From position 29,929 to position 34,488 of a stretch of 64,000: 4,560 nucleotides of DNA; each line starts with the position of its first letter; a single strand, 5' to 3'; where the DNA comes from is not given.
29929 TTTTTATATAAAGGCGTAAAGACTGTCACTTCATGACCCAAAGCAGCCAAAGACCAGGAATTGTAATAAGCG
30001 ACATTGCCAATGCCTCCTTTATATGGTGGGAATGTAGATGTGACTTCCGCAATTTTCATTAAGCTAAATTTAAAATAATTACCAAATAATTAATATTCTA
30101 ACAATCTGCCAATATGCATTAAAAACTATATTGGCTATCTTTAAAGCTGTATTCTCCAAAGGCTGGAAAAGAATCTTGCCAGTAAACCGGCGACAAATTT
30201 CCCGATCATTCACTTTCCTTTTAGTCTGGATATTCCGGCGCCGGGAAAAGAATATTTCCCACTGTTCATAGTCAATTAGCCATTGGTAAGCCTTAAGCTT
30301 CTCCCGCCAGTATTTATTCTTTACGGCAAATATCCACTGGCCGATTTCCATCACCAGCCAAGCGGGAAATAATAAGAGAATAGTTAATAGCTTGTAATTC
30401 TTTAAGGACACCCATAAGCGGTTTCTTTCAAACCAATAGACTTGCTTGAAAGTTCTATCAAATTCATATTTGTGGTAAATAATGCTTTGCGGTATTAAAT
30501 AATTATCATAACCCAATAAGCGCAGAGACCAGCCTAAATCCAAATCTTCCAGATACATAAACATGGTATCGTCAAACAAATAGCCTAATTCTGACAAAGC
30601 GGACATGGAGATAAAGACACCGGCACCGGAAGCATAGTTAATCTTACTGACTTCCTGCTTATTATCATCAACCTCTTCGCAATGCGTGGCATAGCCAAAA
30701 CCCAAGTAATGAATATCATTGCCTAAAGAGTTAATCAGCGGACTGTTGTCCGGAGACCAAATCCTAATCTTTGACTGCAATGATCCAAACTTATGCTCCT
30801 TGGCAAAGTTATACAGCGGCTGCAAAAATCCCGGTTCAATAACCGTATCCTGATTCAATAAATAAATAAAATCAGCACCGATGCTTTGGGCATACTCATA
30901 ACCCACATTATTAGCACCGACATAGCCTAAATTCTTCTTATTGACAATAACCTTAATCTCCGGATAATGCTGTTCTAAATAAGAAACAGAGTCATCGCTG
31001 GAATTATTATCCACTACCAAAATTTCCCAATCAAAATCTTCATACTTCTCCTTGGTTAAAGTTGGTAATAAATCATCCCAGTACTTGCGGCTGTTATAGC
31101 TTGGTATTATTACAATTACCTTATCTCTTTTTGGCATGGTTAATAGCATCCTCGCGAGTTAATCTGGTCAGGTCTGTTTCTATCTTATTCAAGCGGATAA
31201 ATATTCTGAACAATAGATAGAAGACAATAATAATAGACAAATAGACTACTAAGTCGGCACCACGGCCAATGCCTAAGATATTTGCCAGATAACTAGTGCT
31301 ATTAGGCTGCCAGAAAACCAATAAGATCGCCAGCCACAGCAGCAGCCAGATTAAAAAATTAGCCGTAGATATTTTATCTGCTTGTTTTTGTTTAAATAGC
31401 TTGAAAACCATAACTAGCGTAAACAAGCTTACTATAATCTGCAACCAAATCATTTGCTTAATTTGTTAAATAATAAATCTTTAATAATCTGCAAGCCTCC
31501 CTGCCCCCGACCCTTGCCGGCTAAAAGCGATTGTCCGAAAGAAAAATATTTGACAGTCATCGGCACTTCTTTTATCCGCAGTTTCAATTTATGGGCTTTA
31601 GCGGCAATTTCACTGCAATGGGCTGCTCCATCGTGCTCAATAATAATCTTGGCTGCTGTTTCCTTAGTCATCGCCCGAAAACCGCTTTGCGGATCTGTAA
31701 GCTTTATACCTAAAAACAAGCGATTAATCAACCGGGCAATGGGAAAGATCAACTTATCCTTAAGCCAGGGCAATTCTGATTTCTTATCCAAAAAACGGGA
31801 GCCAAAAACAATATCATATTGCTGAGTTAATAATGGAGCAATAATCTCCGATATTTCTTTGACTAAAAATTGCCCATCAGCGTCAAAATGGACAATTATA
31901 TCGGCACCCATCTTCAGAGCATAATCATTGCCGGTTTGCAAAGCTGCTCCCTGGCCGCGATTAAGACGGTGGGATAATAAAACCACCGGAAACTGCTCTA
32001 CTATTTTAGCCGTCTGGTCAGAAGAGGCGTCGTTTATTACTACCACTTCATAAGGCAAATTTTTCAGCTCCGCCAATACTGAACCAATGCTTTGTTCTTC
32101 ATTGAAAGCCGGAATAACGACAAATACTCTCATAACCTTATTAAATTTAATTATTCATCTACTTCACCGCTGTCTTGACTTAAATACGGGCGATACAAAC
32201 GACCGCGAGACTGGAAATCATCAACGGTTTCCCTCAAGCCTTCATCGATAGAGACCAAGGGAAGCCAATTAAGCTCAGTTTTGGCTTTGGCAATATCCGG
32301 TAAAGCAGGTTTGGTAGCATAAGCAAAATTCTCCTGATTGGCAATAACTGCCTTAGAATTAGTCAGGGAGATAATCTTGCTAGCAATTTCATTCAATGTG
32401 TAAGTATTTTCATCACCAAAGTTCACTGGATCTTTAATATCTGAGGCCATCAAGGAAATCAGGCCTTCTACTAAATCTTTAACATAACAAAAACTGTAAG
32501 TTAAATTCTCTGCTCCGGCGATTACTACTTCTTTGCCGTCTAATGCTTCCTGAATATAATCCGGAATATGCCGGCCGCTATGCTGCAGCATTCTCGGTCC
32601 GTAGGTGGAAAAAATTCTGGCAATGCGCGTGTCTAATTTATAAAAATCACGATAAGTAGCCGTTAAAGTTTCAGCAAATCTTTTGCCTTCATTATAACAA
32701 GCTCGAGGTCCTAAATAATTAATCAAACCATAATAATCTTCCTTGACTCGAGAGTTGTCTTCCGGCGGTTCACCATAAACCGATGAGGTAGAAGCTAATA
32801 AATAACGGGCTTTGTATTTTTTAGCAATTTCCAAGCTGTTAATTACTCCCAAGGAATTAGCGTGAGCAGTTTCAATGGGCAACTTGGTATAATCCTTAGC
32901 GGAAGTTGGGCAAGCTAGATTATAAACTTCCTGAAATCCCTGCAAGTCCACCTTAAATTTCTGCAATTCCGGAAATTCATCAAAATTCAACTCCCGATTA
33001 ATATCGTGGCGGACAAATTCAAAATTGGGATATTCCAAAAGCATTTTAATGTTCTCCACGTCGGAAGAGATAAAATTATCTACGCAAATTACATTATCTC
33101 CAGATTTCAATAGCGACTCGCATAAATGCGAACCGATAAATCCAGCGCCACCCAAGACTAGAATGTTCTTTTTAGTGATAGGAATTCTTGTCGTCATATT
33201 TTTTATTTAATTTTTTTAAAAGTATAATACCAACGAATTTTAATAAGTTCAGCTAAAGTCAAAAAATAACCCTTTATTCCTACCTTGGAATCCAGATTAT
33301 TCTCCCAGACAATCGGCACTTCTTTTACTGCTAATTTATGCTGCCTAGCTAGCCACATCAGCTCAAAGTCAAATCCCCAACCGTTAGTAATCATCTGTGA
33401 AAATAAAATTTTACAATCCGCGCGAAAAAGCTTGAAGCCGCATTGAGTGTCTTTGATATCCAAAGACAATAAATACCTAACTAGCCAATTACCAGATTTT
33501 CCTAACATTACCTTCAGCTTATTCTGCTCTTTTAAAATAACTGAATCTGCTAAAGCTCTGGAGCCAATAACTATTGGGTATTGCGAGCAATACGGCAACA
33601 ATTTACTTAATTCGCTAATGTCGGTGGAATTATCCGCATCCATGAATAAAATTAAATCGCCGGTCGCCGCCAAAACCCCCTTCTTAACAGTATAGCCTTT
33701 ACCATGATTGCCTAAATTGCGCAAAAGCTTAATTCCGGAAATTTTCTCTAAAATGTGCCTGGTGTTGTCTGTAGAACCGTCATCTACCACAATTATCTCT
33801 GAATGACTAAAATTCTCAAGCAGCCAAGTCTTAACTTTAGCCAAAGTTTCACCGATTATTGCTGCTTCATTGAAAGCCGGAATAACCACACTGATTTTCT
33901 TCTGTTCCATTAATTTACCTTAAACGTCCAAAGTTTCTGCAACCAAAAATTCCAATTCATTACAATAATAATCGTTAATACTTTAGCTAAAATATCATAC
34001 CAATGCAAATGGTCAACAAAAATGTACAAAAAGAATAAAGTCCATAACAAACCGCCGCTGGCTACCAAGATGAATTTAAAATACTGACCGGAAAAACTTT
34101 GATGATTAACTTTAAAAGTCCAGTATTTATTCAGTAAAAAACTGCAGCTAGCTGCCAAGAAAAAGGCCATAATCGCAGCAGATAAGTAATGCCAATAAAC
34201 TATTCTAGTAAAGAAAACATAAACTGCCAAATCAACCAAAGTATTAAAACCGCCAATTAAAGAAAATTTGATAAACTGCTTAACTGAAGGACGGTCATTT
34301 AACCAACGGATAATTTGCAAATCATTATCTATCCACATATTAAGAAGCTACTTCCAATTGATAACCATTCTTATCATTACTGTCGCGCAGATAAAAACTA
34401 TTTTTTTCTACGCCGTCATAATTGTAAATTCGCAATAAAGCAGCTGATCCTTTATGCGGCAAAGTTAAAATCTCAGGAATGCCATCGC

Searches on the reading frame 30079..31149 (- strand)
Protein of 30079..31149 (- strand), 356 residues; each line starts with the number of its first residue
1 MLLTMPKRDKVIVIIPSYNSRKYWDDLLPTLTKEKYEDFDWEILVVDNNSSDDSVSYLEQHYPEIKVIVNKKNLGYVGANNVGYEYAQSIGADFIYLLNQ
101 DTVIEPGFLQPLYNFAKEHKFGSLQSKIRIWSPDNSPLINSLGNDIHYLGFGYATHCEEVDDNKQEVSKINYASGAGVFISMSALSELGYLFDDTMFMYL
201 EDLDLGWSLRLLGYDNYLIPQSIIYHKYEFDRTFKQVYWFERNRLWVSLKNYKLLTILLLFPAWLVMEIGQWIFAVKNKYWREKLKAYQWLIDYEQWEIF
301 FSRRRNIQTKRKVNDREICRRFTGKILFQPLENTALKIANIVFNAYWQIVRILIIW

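Call 58: search_protein_families(library=pfam, proteins=[window:30079-31149:-], max_evalue=0.001)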
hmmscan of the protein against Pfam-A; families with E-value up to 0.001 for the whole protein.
window:30079-31149:- (356 aa): 3 families
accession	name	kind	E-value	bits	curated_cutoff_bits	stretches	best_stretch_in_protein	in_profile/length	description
PF00535.33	Glycos_transf_2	-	2.5e-21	76.8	23.3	1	13-164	2-143/168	Glycosyl transferase family 2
PF13641.12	Glyco_tranf_2_3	-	1.6e-13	51.6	27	1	11-236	3-219/230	Glycosyltransferase like family 2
PF13632.12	Glyco_trans_2_3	-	1.4e-06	28.7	27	1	94-235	1-130/198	Glycosyl transferase family group 2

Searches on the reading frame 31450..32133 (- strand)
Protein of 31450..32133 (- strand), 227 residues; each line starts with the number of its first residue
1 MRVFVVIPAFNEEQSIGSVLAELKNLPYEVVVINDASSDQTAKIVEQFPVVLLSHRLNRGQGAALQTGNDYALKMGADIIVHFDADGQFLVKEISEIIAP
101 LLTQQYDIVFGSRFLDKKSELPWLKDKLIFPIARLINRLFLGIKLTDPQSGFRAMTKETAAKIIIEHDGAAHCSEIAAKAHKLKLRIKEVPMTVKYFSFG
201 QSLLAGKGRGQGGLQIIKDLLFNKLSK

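Call 58: search_protein_families(library=pfam, proteins=[window:31450-32133:-], max_evalue=0.001)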
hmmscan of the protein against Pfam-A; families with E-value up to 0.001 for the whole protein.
window:31450-32133:- (227 aa): 2 families
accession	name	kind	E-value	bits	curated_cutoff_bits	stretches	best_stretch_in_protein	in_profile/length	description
PF00535.33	Glycos_transf_2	-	5.4e-24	85.4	23.3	1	5-159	2-163/168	Glycosyl transferase family 2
PF13641.12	Glyco_tranf_2_3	-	1.3e-05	25.8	27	1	3-121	3-131/230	Glycosyltransferase like family 2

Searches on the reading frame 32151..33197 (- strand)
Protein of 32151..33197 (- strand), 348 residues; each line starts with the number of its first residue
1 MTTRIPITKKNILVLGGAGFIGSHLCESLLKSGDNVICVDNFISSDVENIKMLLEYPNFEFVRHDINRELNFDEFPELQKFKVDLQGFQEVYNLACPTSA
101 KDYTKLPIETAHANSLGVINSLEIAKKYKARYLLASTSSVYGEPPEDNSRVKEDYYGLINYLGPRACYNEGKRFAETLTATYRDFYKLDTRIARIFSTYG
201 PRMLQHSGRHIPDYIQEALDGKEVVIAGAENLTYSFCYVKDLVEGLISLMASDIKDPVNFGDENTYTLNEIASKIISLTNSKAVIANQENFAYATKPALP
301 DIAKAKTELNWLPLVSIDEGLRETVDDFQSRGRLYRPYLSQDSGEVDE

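Call 12: search_protein_families(library=pfam, proteins=[window:32151-33197:-], max_evalue=0.001)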
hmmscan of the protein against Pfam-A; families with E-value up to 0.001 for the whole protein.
window:32151-33197:- (348 aa): 4 families
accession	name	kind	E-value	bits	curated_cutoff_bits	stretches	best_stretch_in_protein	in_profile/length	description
PF16363.11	GDP_Man_Dehyd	-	2e-45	156.1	27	1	13-324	1-332/332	GDP-mannose 4,6 dehydratase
PF01370.27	Epimerase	-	3.1e-40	138.6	20.9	1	12-252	1-227/240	NAD dependent epimerase/dehydratase family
PF01073.25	3Beta_HSD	-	6.7e-08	32.3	22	1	13-257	1-235/280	3-beta hydroxysteroid dehydrogenase/isomerase family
PF07993.18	NAD_binding_4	-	0.0001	22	20.1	0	16-36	3-23/258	Male sterility protein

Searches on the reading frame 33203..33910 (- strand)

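Call 12: search_protein_families(library=pfam, proteins=[window:33203-33910:-], max_evalue=0.001)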
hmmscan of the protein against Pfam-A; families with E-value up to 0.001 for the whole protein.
window:33203-33910:- (235 aa): 4 families
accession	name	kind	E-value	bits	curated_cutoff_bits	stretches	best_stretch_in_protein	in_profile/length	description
PF00535.33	Glycos_transf_2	-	8.4e-29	101.1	23.3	1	7-133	1-130/168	Glycosyl transferase family 2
PF13641.12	Glyco_tranf_2_3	-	7.9e-10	39.6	27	1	6-112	3-117/230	Glycosyltransferase like family 2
PF10111.15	Glyco_tranf_2_2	-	3.4e-07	30.5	27.3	1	7-105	1-103/276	Glycosyltransferase like family 2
PF13704.12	Glyco_tranf_2_4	-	2.1e-06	28.5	27.5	1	14-94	2-82/98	Glycosyl transferase family 2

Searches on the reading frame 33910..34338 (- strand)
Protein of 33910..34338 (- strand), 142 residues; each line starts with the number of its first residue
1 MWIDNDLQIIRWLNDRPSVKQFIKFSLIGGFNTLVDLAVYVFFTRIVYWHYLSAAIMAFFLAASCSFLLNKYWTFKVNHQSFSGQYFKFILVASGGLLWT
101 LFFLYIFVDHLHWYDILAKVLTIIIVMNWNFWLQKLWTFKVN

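Call 58: search_protein_families(library=pfam, proteins=[window:33910-34338:-], max_evalue=0.001)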
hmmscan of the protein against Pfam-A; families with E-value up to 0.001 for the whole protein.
window:33910-34338:- (142 aa): 1 family
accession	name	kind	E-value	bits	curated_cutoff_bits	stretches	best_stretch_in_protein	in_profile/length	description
PF04138.20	GtrA_DPMS_TM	-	1.7e-27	96.4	26.1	1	24-139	1-117/117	GtrA/DPMS, transmembrane domain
